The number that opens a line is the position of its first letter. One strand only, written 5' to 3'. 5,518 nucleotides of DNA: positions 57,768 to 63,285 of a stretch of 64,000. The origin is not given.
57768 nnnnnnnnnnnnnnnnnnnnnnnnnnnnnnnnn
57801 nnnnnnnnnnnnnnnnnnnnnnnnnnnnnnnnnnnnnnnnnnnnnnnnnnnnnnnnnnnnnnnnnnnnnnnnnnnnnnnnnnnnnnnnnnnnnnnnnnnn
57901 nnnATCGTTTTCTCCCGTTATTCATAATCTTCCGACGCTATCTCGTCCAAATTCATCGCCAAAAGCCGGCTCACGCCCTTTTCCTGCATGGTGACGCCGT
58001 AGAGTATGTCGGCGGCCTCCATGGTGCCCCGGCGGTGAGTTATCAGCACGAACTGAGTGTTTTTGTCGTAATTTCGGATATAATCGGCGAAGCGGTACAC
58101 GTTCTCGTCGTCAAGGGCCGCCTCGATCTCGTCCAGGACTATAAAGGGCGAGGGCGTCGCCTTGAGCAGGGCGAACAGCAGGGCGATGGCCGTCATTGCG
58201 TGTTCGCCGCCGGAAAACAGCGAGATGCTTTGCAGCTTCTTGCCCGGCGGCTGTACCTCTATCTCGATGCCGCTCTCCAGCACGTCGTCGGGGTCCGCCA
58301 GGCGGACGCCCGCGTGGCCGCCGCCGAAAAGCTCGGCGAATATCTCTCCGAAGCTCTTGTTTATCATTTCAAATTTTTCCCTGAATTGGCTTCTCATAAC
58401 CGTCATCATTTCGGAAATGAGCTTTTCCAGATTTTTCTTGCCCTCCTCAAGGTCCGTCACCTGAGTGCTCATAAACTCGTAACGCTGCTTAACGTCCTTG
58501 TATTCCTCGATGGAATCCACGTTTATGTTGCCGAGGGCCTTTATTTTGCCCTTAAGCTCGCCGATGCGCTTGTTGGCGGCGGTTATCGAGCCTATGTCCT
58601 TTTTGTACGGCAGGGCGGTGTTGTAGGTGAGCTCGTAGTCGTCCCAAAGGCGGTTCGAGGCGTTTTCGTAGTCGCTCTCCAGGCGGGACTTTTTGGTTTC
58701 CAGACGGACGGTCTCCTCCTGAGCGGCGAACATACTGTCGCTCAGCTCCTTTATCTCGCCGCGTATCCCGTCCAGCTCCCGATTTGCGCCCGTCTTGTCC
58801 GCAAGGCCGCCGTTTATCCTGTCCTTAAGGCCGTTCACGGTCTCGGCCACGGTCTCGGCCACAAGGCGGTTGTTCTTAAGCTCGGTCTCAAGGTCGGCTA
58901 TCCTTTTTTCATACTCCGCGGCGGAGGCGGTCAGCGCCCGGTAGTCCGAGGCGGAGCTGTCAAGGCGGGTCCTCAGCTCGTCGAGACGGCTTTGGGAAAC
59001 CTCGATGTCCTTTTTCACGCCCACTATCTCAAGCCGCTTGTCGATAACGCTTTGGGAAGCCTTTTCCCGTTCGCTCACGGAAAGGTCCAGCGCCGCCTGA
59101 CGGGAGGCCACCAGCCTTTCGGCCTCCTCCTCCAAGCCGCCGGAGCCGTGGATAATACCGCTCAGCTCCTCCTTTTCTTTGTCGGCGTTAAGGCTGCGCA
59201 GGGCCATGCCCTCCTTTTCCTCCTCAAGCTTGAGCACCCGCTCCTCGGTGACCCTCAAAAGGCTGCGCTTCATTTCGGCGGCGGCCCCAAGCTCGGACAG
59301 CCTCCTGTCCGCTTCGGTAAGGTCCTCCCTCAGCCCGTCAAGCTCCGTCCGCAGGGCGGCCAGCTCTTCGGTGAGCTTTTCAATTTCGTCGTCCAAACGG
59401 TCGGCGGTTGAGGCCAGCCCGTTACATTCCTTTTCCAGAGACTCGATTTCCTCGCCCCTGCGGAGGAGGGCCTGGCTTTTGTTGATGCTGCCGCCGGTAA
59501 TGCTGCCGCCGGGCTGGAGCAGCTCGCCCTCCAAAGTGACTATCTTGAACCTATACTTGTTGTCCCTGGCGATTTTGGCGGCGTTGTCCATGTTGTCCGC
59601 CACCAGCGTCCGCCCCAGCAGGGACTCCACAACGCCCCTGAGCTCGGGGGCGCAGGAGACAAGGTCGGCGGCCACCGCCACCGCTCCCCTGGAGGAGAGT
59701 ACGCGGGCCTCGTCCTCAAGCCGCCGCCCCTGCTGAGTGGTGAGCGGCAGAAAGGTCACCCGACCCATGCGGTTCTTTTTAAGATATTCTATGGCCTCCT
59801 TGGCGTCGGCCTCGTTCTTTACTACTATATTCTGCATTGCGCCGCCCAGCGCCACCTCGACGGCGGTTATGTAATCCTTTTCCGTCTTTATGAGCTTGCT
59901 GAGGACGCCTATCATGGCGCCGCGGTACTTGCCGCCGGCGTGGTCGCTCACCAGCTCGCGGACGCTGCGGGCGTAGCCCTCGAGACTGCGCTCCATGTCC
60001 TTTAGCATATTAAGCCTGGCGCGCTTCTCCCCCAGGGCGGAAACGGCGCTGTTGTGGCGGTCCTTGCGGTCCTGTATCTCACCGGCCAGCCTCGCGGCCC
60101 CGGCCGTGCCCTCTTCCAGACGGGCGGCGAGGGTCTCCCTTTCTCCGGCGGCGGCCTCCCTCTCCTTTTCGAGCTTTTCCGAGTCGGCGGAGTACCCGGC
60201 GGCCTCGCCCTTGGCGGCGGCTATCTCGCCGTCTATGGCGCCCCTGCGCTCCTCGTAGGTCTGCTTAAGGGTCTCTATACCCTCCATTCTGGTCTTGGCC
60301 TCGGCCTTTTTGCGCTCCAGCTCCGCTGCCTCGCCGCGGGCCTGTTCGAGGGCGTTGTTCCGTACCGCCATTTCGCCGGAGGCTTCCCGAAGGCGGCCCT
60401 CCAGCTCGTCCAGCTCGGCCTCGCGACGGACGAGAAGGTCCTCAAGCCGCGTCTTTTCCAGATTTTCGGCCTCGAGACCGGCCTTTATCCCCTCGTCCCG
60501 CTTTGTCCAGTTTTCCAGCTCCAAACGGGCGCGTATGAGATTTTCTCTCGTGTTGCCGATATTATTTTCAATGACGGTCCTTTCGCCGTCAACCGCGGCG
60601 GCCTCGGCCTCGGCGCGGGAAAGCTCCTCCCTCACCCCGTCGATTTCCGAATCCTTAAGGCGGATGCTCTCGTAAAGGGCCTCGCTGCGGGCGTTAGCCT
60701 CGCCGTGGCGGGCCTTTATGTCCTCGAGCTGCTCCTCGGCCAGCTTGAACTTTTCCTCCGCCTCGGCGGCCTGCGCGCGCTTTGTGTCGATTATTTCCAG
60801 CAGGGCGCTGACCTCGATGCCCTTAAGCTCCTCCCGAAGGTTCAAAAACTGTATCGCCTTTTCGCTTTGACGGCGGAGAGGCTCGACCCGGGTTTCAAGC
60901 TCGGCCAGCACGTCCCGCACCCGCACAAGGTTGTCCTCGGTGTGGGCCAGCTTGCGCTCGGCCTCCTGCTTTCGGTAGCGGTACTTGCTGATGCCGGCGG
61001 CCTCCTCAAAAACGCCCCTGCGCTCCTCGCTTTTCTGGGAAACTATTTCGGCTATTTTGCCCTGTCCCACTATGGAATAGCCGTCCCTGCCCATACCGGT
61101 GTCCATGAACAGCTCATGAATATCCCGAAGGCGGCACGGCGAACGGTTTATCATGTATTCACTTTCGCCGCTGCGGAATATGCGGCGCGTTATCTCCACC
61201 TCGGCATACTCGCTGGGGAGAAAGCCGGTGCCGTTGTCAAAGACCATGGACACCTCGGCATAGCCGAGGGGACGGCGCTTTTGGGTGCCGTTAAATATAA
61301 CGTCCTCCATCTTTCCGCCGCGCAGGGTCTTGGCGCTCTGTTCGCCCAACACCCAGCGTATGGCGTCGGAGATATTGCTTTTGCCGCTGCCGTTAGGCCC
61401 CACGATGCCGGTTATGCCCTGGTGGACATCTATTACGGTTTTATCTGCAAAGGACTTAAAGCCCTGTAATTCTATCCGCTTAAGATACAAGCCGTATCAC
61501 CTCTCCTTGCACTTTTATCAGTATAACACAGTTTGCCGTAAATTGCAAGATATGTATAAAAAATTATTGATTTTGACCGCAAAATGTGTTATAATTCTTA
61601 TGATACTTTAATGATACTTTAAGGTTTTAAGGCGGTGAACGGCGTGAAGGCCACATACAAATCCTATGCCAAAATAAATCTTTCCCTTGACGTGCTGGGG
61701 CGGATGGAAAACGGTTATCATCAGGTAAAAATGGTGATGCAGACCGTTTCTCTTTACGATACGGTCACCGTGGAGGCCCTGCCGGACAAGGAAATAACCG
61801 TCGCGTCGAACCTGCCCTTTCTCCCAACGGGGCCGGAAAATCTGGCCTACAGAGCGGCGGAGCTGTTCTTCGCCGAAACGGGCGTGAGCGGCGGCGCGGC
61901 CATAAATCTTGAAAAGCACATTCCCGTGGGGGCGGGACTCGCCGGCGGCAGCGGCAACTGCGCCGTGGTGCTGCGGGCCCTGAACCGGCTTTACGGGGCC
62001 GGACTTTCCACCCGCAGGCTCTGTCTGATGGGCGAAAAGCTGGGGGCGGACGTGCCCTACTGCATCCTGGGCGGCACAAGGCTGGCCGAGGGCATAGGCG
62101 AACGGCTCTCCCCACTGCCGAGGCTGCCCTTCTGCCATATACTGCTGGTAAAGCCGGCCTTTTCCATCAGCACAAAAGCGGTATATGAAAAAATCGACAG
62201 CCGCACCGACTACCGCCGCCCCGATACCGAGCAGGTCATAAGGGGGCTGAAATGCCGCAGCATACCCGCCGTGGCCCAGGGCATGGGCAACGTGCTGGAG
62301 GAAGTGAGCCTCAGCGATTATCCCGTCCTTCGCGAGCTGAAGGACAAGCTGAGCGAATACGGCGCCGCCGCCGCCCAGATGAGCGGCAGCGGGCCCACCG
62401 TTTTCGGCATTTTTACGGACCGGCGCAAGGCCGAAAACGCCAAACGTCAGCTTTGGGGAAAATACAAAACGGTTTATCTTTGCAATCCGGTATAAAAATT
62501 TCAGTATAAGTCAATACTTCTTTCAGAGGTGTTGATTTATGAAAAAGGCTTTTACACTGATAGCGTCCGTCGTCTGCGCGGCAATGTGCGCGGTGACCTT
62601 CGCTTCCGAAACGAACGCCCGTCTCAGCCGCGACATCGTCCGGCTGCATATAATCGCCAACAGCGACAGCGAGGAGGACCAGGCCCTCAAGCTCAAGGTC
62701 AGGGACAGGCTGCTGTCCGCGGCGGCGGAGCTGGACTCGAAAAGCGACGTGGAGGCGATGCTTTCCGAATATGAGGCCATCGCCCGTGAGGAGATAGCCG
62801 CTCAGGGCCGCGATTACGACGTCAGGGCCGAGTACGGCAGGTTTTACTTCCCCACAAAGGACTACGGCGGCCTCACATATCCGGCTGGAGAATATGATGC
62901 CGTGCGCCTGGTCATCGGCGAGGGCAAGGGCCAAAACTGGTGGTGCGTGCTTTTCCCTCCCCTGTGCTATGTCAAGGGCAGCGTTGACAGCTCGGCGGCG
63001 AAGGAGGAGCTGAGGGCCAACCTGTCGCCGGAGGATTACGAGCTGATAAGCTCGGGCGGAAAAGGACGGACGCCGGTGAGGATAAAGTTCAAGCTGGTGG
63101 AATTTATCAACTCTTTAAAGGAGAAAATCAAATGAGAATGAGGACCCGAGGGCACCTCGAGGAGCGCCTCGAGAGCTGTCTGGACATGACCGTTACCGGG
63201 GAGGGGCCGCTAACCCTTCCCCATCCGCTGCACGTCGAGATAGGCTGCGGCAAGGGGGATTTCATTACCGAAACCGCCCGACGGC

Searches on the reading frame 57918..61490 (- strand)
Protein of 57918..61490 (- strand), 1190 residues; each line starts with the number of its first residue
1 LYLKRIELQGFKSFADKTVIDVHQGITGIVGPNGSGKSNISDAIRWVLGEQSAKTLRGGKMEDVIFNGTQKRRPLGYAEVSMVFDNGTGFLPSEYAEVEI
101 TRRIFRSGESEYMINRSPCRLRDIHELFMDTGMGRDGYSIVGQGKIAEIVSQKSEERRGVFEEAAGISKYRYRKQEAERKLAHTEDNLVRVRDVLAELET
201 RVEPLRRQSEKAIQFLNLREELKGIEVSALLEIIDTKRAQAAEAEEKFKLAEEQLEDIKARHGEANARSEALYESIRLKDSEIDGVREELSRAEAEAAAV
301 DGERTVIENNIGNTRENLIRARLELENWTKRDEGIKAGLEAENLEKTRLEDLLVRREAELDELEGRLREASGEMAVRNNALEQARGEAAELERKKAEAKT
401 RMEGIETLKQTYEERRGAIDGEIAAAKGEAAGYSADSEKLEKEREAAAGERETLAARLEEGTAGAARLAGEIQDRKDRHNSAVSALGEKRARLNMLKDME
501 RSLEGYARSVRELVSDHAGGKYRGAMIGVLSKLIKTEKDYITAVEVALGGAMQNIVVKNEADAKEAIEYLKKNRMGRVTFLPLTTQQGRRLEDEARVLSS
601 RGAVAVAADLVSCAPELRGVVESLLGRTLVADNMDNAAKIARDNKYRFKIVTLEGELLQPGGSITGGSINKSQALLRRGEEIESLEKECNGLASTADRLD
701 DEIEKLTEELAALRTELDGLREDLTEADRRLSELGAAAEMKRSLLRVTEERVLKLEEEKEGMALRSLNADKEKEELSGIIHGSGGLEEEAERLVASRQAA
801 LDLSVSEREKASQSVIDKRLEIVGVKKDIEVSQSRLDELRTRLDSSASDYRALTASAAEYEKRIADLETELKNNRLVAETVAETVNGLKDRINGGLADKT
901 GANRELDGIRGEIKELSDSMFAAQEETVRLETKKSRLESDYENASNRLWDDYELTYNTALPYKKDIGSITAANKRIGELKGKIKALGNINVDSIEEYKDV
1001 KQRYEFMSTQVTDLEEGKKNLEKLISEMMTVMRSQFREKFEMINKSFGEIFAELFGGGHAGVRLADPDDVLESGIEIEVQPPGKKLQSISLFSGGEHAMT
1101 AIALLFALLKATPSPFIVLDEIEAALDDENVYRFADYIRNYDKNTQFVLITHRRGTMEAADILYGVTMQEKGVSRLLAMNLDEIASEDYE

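Call 54: search_protein_families(library=pfam, proteins=[window:57918-61490:-])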
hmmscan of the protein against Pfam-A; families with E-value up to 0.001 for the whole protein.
window:57918-61490:- (1190 aa): 6 families
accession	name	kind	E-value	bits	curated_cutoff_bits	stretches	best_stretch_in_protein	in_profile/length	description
PF02463.25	SMC_N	-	1.1e-71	241.2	40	1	2-1174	1-219/220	RecF/RecN/SMC N terminal domain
PF06470.18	SMC_hinge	-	5e-31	107.9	22.5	1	526-641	4-116/116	SMC proteins Flexible Hinge Domain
PF13476.12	AAA_23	-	8.3e-20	72.7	27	1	5-258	1-196/201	AAA domain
PF13304.12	AAA_21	-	2.4e-14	54.6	27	2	26-69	1-49/304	AAA domain, putative AbiEii toxin, Type IV TA system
PF13175.12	AAA_15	-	1.4e-10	41.8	32.1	1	1-67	1-55/374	AAA ATPase domain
PF13555.12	AAA_29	-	2.7e-06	27.5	27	1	3-49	1-47/61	P-loop containing region of AAA domain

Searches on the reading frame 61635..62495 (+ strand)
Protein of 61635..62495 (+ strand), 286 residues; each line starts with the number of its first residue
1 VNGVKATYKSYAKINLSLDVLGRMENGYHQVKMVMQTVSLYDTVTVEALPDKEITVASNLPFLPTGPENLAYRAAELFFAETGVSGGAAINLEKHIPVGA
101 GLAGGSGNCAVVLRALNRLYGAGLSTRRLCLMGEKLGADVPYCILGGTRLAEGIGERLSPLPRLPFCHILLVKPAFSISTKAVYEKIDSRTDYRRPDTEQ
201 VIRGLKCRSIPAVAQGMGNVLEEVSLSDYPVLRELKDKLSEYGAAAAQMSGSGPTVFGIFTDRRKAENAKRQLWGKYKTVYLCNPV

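Call 54: search_protein_families(library=pfam, proteins=[window:61635-62495:+])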
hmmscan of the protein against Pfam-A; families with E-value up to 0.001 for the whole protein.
window:61635-62495:+ (286 aa): 2 families
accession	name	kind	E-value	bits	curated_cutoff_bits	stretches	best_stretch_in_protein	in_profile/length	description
PF00288.32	GHMP_kinases_N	-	7e-17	61.9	22.3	1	69-147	1-87/87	GHMP kinases N terminal domain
PF08544.19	GHMP_kinases_C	-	7.8e-14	52.3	21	1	208-273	8-79/85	GHMP kinases C terminal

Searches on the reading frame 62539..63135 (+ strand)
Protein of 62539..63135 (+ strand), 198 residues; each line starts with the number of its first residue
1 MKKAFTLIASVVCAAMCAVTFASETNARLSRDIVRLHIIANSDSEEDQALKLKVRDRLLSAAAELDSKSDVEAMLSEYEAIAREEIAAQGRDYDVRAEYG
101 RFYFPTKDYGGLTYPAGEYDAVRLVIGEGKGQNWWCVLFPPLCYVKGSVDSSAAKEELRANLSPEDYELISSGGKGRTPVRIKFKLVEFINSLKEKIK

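Call 54: search_protein_families(library=pfam, proteins=[window:62539-63135:+])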
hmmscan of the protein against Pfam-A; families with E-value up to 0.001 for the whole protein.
window:62539-63135:+ (198 aa): 1 family
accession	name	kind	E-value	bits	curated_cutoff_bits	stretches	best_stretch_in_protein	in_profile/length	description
PF09551.15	Spore_II_R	-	2.2e-43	148.2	25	1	31-146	2-125/128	Stage II sporulation protein R (spore_II_R)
